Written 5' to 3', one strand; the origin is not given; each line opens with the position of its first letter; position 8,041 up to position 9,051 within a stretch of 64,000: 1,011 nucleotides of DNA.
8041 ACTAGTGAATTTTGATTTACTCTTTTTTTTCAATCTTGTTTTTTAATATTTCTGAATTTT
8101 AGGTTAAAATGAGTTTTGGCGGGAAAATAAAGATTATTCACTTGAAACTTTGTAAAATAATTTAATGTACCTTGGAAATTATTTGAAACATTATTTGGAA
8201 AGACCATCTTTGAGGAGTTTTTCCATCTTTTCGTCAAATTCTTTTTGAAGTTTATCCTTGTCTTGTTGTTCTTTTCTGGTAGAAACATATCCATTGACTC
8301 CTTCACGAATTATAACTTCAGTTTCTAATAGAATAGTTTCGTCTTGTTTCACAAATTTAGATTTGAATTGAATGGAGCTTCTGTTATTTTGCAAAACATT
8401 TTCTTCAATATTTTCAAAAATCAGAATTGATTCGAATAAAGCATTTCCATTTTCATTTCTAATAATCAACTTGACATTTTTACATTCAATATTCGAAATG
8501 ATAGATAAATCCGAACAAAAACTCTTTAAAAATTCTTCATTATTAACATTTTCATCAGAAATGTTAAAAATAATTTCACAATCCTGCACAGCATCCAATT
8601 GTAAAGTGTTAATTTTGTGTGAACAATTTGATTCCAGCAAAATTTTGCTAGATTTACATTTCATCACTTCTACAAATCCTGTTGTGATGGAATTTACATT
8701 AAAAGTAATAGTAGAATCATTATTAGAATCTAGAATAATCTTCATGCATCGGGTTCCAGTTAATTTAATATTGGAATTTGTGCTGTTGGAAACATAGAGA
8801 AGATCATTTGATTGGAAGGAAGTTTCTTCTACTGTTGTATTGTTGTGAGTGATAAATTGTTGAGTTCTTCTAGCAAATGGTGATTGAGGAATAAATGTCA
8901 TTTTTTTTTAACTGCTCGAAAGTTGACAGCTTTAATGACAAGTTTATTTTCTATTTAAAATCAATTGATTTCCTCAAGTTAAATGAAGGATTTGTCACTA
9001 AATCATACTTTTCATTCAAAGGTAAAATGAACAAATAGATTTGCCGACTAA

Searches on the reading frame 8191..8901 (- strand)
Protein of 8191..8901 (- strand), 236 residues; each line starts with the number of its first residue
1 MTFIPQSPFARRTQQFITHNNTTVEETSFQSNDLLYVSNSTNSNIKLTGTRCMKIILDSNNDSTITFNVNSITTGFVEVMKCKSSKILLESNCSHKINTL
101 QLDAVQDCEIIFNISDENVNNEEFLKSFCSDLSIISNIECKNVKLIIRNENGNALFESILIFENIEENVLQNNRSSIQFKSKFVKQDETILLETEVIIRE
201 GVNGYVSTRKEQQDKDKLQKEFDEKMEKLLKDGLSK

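Call 19: search_protein_families(library=pfam, proteins=[window:8191-8901:-], max_evalue=0.001)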
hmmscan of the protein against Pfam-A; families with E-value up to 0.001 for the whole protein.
window:8191-8901:- (236 aa): 0 families

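Call 78: find_encoding_contigs(protein=window:8191-8901:-, flank=8000, max_places=3)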
Protein window:8191-8901:- (236 aa): no gene with exactly this product is on record in the collection.
